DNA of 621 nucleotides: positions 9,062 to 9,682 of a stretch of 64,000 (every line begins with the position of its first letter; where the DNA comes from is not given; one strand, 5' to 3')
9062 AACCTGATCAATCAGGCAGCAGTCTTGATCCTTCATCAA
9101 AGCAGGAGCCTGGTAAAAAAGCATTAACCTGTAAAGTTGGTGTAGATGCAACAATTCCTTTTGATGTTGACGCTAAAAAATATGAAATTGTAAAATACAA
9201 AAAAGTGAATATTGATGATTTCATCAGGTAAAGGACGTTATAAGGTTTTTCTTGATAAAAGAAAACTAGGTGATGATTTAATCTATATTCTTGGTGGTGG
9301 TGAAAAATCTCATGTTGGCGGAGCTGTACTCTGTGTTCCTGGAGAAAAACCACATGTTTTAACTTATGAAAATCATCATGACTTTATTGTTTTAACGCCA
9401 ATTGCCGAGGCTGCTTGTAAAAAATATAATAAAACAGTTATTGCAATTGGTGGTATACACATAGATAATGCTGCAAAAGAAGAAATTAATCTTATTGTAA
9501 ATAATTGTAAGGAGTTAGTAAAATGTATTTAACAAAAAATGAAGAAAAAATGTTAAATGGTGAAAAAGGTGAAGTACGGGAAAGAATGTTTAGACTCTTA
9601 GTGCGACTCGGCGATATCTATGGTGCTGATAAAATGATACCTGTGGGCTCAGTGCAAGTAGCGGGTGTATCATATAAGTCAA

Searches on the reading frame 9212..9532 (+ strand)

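Call 59: search_protein_families(library=pfam, proteins=[window:9212-9532:+], max_evalue=0.01)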
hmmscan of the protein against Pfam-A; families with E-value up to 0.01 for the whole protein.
window:9212-9532:+ (106 aa): 1 family
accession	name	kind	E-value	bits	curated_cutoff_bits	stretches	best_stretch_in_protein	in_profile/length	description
PF21758.2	PAC_bac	-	2.7e-23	82.3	27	1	7-104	2-108/115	Bacterial proteasome assembling chaperone-like protein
